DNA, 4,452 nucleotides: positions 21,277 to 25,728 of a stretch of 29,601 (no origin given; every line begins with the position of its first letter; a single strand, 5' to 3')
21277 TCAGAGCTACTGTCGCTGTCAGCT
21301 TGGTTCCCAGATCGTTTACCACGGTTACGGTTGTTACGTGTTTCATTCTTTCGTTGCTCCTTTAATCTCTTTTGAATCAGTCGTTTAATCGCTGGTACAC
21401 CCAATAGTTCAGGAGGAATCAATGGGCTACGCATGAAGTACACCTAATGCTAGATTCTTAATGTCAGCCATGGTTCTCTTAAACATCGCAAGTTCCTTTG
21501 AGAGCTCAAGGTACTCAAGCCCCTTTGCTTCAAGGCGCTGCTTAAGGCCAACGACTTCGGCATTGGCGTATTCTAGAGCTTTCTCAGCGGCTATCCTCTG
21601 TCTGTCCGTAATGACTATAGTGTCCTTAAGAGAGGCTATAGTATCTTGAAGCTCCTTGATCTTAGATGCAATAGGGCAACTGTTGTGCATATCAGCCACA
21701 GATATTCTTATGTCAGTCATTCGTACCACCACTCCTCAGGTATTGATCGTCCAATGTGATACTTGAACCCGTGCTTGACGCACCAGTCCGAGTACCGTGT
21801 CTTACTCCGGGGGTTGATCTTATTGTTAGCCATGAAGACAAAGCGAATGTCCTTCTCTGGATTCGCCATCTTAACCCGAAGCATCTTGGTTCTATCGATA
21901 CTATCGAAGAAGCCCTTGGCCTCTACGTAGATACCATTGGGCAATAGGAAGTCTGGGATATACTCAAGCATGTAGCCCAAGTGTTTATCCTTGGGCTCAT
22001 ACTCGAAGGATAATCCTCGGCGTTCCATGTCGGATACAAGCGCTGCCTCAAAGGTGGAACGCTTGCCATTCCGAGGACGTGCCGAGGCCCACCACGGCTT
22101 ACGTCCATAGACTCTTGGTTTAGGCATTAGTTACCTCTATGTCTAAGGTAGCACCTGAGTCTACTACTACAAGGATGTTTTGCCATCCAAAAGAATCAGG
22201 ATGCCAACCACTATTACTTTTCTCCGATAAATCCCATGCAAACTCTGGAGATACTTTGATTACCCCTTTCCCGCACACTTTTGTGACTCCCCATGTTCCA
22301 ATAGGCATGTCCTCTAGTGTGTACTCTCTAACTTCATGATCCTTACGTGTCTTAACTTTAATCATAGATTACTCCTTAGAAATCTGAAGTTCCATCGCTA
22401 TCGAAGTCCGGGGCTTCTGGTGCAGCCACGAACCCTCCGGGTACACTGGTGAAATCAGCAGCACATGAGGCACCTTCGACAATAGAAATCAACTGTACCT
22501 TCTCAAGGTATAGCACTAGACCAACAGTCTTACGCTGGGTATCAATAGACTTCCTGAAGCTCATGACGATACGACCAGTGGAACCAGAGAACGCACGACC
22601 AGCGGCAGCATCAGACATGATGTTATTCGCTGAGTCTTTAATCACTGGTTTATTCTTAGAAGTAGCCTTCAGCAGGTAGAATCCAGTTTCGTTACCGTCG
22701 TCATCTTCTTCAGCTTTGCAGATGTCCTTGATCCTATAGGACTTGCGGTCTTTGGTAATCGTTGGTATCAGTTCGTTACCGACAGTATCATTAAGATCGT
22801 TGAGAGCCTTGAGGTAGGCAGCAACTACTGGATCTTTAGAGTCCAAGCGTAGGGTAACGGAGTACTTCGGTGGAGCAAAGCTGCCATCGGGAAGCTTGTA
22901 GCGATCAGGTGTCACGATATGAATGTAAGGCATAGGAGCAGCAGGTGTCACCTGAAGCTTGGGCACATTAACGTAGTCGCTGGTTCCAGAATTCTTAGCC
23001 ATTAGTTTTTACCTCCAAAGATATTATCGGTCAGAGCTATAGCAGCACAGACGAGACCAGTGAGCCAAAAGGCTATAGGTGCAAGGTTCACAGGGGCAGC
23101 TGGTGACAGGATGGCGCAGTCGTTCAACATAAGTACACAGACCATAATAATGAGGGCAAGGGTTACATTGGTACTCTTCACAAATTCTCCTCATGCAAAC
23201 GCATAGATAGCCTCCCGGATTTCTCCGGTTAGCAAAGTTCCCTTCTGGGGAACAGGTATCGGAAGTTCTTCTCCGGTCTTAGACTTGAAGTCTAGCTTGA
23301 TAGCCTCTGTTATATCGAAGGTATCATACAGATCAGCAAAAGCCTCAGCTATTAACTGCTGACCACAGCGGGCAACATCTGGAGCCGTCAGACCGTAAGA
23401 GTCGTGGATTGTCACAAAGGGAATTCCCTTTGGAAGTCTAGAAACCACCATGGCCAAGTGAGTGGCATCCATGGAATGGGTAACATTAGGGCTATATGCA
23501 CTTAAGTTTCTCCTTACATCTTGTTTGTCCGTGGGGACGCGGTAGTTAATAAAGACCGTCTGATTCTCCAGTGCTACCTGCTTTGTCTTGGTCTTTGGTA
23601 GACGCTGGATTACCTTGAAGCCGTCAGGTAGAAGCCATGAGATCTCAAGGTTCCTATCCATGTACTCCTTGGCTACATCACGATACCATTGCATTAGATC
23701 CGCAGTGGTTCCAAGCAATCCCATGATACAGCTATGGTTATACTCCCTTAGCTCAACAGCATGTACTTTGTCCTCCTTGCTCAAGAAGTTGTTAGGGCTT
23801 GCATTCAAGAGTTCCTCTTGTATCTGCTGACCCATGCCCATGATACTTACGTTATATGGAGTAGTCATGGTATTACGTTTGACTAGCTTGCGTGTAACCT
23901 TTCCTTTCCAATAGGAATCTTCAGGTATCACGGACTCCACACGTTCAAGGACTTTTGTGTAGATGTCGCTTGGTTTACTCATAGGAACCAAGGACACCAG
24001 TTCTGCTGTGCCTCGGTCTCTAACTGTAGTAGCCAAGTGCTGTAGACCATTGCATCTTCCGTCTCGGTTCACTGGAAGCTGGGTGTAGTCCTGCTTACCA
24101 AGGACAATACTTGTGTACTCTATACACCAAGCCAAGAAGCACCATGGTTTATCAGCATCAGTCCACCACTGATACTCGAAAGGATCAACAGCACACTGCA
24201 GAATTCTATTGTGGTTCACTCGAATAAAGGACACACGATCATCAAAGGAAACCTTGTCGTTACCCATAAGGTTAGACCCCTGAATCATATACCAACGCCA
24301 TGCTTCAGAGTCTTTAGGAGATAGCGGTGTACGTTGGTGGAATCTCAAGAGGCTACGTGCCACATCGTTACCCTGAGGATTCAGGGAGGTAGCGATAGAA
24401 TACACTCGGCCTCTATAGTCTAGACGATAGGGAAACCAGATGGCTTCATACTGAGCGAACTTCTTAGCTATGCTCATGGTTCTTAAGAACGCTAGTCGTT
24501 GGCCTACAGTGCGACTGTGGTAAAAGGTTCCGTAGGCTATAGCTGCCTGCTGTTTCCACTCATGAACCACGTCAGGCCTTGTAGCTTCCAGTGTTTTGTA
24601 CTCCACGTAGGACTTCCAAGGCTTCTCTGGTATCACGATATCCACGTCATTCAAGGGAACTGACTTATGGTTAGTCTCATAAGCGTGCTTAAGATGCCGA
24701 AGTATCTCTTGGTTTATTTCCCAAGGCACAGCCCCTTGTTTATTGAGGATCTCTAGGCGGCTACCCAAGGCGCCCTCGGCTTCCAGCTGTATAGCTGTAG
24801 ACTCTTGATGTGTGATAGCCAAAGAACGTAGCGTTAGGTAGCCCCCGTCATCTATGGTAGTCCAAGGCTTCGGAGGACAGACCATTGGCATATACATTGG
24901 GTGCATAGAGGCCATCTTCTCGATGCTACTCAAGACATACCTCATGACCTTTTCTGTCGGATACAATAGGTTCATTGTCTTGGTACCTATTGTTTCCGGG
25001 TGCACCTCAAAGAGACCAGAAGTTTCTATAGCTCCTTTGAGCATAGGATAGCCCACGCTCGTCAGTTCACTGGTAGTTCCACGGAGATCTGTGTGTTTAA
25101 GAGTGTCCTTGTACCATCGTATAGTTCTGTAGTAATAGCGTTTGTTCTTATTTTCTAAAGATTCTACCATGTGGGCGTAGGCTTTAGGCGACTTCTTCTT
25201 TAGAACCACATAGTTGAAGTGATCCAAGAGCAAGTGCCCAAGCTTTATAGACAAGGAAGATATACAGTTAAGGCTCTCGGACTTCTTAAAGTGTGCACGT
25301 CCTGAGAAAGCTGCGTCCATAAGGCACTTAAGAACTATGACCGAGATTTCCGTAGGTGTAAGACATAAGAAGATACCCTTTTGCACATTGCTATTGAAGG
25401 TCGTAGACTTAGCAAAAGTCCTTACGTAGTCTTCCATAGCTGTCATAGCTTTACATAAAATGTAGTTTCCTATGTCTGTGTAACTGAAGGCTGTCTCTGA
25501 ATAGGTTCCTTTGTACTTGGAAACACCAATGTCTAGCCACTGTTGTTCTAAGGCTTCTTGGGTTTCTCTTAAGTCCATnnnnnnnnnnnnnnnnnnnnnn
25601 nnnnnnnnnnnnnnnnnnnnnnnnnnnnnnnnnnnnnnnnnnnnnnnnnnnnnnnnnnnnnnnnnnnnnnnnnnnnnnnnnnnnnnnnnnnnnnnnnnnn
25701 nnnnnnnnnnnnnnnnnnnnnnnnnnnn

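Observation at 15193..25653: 26-bp twin element with internal palindrome: candidate novel RNAP promoter and/or operator, one copy ahead of the RNAP gene itself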

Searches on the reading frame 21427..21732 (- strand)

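Call 67: search_protein_families(library=pfam, proteins=[window:21427-21732:-], max_evalue=0.01)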
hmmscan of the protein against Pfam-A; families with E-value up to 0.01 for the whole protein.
window:21427-21732:- (101 aa): 1 family
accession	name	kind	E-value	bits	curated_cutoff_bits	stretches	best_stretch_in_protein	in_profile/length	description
PF13851.11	GAS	-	0.0029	17.5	32.3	1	26-94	22-90/200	Growth-arrest specific micro-tubule binding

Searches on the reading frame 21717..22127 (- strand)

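Call 10: search_protein_families(library=phrogs, proteins=[window:21717-22127:-])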
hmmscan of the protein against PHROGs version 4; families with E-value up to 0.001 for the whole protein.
window:21717-22127:- (136 aa): 4 families
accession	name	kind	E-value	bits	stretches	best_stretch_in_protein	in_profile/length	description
phrog_945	-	DNA, RNA and nucleotide metabolism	1.5e-34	119.8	1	19-134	11-129/145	endonuclease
phrog_9019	-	DNA, RNA and nucleotide metabolism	8e-09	36.7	1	15-82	52-120/160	Holliday junction resolvase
phrog_27028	-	DNA, RNA and nucleotide metabolism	2.3e-08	34.9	1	84-135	2-53/72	endonuclease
phrog_21138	-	unknown function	0.00022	22.9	1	23-116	16-116/198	-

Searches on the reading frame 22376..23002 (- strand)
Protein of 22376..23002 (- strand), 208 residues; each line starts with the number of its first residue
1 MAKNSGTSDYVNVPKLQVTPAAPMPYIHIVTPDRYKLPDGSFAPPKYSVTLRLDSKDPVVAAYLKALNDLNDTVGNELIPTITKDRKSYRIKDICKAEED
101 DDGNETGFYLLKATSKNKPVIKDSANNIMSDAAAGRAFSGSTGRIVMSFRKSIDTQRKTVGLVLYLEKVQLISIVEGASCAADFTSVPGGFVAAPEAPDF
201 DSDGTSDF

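Call 8: search_protein_families(library=pfam, proteins=[window:22376-23002:-])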
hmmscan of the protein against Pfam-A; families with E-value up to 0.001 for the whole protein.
window:22376-23002:- (208 aa): 1 family
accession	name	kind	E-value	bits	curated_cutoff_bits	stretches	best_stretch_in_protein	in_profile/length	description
PF10991.15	Enc34_ssDNA-bd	-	8.7e-06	26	26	1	23-173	9-151/176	Enterobacter phage Enc34, ssDNA-binding protein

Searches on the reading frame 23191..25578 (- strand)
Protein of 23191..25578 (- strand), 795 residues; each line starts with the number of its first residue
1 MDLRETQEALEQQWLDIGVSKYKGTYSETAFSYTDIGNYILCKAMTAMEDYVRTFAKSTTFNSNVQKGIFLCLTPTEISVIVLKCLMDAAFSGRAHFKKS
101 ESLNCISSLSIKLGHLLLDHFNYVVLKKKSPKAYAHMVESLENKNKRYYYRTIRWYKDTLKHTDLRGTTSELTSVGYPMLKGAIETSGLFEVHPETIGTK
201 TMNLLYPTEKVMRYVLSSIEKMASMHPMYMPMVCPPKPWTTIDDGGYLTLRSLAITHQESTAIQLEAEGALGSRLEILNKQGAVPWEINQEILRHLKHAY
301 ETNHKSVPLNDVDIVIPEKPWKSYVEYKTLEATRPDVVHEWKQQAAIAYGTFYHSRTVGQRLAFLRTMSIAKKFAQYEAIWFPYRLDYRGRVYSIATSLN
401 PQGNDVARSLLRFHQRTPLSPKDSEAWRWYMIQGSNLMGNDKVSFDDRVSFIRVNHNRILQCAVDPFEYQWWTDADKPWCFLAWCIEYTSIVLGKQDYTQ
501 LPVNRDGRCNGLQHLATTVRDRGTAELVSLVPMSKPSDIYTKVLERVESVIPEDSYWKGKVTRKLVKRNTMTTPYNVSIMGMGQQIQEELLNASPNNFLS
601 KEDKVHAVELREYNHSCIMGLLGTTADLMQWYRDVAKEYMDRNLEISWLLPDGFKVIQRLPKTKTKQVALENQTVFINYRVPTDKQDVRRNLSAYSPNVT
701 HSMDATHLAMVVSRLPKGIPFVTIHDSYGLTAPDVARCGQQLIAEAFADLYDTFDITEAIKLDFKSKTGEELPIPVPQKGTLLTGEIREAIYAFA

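Call 8: search_protein_families(library=pfam, proteins=[window:23191-25578:-])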
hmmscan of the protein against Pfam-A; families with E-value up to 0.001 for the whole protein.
window:23191-25578:- (795 aa): 2 families
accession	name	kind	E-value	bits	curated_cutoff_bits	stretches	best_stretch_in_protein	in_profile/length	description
PF00940.24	RNA_pol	-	8.5e-81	272.5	22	1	422-772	3-376/448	DNA-dependent RNA polymerase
PF14700.11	RPOL_N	-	2.6e-12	47.3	30.1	1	217-261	263-307/334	DNA-directed RNA polymerase N-terminal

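Call 11: find_related_loci(query=window:23191-25578:-, collection=viral_contigs, flank=10000)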
Query window:23191-25578:- (795 aa) in viral_contigs; peptide patterns used: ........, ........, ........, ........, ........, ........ (x = any residue, [..] = any of these).
14 stretches matched a pattern, but none encodes a relative of the query by tblastn (E <= 1e-3).

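Call 12: find_homologous_proteins(query=window:23191-25578:-)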
Query window:23191-25578:- (795 aa): 158 proteins with E <= 0.001 among 5114 candidates; the best 120 are listed.
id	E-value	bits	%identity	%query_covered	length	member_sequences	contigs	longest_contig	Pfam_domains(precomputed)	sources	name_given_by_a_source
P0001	0.0e+0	1852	100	100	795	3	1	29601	PF14700.12,PF00940.25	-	-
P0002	0.0e+0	1301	68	100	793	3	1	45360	PF14700.12,PF00940.25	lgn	-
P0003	0.0e+0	1301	68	100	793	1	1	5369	PF14700.12,PF00940.25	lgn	-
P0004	0.0e+0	1202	65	100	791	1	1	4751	PF14700.12,PF00940.25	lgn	-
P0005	8.6e-293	991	55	100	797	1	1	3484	PF14700.12,PF00940.25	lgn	-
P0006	2.0e-288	977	54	100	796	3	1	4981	PF14700.12,PF00940.25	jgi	-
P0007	1.2e-285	968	54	100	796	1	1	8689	PF14700.12,PF00940.25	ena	-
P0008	1.6e-280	951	52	100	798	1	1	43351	PF14700.12,PF00940.25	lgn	-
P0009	1.9e-279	947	53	100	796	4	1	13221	PF14700.12,PF00940.25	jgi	jgi:DNA-directed RNA polymerase, mitochondrial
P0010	3.5e-275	933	51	100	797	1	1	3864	PF14700.12,PF00940.25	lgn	-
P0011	1.5e-274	931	51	100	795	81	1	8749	PF14700.12,PF00940.25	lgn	-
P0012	2.6e-274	930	51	99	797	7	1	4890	PF14700.12,PF00940.25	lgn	-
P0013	1.3e-270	918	51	100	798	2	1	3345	PF14700.12,PF00940.25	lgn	-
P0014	2.0e-262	891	49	100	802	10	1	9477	PF14700.12,PF00940.25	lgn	-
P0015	1.2e-255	868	49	100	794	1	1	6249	PF14700.12,PF00940.25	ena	-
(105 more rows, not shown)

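Call 13: find_encoding_contigs(protein=P0002, flank=10000, max_places=2)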
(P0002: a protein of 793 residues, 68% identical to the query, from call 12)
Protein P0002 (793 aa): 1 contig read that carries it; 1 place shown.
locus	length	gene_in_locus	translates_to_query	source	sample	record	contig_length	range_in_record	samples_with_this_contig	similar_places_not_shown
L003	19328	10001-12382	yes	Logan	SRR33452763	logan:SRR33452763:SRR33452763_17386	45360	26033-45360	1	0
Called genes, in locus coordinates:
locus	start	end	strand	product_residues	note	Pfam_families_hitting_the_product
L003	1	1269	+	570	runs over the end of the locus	PF22530:Terminase-T7_RNaseH-like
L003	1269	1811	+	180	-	PF01520:Amidase_3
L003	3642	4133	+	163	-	-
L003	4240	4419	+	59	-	-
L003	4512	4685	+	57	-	-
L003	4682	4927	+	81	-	-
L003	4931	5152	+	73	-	-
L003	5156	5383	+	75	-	-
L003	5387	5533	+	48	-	-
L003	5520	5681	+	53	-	-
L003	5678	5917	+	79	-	-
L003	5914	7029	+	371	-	-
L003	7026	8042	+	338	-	-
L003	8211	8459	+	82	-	-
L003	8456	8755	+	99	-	-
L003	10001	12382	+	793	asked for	PF14700:RPOL_N, PF00940:RNA_pol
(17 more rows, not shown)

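Call 14: find_encoding_contigs(protein=P0008, flank=10000, max_places=2)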
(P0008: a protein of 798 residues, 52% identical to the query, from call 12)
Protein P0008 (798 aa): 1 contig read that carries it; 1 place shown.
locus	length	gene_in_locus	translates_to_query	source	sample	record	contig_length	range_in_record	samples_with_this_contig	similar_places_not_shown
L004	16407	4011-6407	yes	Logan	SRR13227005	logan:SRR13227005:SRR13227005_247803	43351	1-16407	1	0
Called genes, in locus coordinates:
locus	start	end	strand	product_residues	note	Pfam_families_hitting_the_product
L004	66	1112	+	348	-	-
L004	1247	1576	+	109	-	-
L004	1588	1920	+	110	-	-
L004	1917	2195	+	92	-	-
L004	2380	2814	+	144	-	-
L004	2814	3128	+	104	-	-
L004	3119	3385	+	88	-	-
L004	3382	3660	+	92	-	-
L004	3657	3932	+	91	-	-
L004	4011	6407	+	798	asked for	PF14700:RPOL_N, PF00940:RNA_pol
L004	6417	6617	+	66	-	-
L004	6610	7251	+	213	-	-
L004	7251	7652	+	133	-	PF05367:Phage_endo_I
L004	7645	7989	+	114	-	-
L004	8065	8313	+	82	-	-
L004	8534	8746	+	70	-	-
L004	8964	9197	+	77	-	-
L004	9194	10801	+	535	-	PF21268:Helic-prim_T7_N (weak), PF01751:Toprim (weak), PF13155:Toprim_2, PF13362:Toprim_3 (weak), PF03796:DnaB_C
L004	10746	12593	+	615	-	PF00476:DNA_pol_A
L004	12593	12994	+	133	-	-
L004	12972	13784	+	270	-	PF02739:5_3_exonuc_N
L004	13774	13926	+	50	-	-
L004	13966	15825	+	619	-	PF21995:RNR-II_ins_dom (weak), PF02867:Ribonuc_red_lgC (faint)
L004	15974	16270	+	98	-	-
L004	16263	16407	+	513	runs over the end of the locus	PF12236:Head-tail_con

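Call 24: find_related_loci(query=A1, collection=viral_contigs, flank=10000)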
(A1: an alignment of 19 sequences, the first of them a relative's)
Query A1 (795 aa) in viral_contigs; peptide patterns used: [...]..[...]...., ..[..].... (x = any residue, [..] = any of these).
600 stretches matched a pattern (row limit reached: there are more); 519 encode a relative of the query (tblastn E <= 1e-3); the best 80 are kept; 80 distinct loci.
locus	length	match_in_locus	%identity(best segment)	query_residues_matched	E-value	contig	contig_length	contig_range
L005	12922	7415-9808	51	1-795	0e+0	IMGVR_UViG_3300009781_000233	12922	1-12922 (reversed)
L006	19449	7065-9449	51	1-795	0e+0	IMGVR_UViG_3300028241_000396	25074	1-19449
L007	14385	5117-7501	51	1-795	0e+0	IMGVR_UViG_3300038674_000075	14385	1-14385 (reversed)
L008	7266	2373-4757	51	1-795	0e+0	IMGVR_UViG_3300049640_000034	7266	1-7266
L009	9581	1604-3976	45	7-795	0e+0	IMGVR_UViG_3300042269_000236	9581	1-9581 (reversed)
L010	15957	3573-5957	42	3-795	0e+0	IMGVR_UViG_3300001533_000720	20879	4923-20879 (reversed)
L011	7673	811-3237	29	2-795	3e-100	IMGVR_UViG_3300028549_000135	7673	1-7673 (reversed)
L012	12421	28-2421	29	2-795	3e-99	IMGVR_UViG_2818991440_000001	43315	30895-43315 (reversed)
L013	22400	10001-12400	29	2-795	1e-98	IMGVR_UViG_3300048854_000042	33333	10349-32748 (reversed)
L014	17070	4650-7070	29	1-795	6e-98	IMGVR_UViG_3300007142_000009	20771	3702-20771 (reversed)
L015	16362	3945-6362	30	1-795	6e-98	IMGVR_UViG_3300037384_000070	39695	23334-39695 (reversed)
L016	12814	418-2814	30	5-795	3e-97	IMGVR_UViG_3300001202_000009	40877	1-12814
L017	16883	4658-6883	30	73-795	2e-97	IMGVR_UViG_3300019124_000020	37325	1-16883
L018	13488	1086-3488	29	1-795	8e-97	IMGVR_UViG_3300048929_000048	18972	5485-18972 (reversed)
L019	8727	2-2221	30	75-795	1e-95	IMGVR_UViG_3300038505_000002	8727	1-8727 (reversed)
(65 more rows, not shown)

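Call 50: search_dna_similar(query=window:23191-25578:-, collection=phages, mode=protein, max_rows=15)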
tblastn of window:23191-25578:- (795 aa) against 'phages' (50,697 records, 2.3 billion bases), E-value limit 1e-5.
Records with a match: 2783; places in all: 2822; records where one place covers at least 80% of the query: 2069.
Best place of each record, by identity: <60% 2783.
By first word of the organism name: Klebsiella 707; Escherichia 366; Pseudomonas 335; Acinetobacter 169; Vibrio 150; Salmonella 120; Yersinia 92; Pectobacterium 84; Ralstonia 55; Xanthomonas 54; and 76 more.
By host as written in the record: - 389; Klebsiella pneumoniae 379; Escherichia coli 125; Acinetobacter baumannii 60; Pseudomonas putida KT2440 and Paw85 53; Pseudomonas aeruginosa 44; Yersinia pestis 38; Pectobacterium atrosepticum DSM18077 33; and 709 more.
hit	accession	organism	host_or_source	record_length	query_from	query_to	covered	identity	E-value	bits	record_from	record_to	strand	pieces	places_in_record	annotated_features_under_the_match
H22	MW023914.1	Rhizobium phage vB_RleA_TRX32-1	Rhizobium leguminosarum TRX32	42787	3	795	100%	29.3%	2e-86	306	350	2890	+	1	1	DNA-directed RNA polymerase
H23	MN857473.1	Caulobacter phage S2B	Caulobacter vibrioides CB15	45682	2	795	100%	28.1%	2e-70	258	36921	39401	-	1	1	S2B_gp054c: RNA polymerase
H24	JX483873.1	Rhizobium phage RHEph01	Rhizobium etli Brasil5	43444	3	795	100%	28.1%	2e-85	303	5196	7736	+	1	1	putative DNA-dependent RNA polymerase protein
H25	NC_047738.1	Rhizobium phage RHEph01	Rhizobium etli Brasil5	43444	3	795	100%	28.1%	2e-85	303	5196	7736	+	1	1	putative DNA-dependent RNA polymerase protein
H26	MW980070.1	Rhizobium phage RHEph21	Rhizobium gallicum sv. phaseoli R72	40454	3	795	100%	27.9%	1e-82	295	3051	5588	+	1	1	DNA-directed RNA polymerase protein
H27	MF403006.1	Agrobacterium phage Atu_ph03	Agrobacterium tumefaciens C58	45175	5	795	99%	27.7%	6e-75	272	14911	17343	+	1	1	DNA-directed RNA polymerase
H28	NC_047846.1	Agrobacterium phage Atu_ph03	Agrobacterium tumefaciens C58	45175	5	795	99%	27.7%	6e-75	272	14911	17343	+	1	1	RNA polymerase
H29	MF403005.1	Agrobacterium phage Atu_ph02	Agrobacterium tumefaciens C58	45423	5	795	99%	27.7%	8e-75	271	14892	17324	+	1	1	RNA polymerase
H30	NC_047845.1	Agrobacterium phage Atu_ph02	Agrobacterium tumefaciens C58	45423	5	795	99%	27.7%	8e-75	271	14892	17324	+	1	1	RNA polymerase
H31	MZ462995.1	Stappia phage SI01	Stappia indica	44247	5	795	99%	27.7%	3e-63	237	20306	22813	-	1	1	putative DNA-dependent RNA polymerase protein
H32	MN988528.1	Rhizobium phage RHph_N37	Rhizobium phaseoli KIM5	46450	5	795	99%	27.6%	4e-69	254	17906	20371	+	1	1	DNA-directed RNA polymerase protein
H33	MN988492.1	Rhizobium phage RHph_TM33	Rhizobium sp. R339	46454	5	795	99%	27.5%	1e-70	259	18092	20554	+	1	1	DNA-directed RNA polymerase protein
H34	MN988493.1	Rhizobium phage RHph_TM38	Rhizobium phaseoli BRASIL5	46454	5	795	99%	27.5%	1e-70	259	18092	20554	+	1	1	DNA-directed RNA polymerase protein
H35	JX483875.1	Rhizobium phage RHEph03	Rhizobium etli Brasil5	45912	5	795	99%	27.5%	2e-70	258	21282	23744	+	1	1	putative DNA-dependent RNA polymerase protein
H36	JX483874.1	Rhizobium phage RHEph02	Rhizobium etli Brasil5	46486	5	795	99%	27.5%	2e-70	258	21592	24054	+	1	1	putative DNA-dependent RNA polymerase protein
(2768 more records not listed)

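Call 55: find_related_loci(query=A1, collection=metagenome_contigs, flank=10000)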
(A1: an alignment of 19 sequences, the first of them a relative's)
Query A1 (795 aa) in metagenome_contigs; peptide patterns used: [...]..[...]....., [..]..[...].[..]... (x = any residue, [..] = any of these).
600 stretches matched a pattern (row limit reached: there are more); 530 encode a relative of the query (tblastn E <= 1e-3); the best 80 are kept; 80 distinct loci.
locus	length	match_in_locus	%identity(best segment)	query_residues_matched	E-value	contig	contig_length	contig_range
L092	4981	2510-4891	54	2-795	0e+0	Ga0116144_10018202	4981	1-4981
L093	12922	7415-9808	51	1-795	0e+0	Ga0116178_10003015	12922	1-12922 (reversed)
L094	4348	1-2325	51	25-795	0e+0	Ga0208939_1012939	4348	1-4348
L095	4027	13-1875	57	174-795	0e+0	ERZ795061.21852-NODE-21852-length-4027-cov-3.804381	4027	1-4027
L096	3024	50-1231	46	402-795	1e-118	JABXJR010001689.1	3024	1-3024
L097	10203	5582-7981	30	2-795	3e-100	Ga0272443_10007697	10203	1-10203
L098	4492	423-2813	28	3-795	9e-96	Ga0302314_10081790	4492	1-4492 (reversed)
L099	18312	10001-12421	28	5-795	1e-94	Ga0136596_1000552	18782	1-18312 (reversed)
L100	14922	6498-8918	28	5-795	9e-95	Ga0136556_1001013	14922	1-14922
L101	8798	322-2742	27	5-795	1e-94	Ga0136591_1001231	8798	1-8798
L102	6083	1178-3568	28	3-795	3e-94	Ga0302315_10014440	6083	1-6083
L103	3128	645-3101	28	7-795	4e-96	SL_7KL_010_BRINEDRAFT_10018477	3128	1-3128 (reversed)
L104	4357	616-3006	28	3-795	1e-93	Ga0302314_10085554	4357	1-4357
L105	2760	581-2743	30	73-773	5e-95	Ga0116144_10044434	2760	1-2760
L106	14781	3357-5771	28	3-795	1e-91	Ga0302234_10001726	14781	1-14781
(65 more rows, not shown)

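Call 88: search_protein_families(library=pfam, proteins=[L006:223-828:+, L006:11-226:+, L006:2090-2557:+], max_evalue=0.01)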
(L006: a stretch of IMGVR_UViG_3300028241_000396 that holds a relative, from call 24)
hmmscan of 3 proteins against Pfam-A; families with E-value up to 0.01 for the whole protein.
L006:223-828:+ (201 aa): 1 family
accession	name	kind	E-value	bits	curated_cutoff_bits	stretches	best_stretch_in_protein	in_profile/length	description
PF01520.23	Amidase_3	-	2.5e-16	60.7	27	1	4-165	2-153/174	N-acetylmuramoyl-L-alanine amidase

L006:11-226:+ (71 aa): 0 families

L006:2090-2557:+ (155 aa): 0 families

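Call 96: search_protein_families(library=pfam, proteins=[L004:13966-15825:+], max_evalue=0.01)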
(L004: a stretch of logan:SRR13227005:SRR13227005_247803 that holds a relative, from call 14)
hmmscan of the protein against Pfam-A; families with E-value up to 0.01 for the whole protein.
L004:13966-15825:+ (619 aa): 2 families
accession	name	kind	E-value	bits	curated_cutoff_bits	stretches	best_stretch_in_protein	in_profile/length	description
PF02867.20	Ribonuc_red_lgC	-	4.6e-07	29.3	23.9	0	277-343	169-237/523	Ribonucleotide reductase, barrel domain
PF21995.1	RNR-II_ins_dom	-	1.7e-06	28.6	27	1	140-195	40-100/107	B12-dependent ribonucleotide reductase, insertion domain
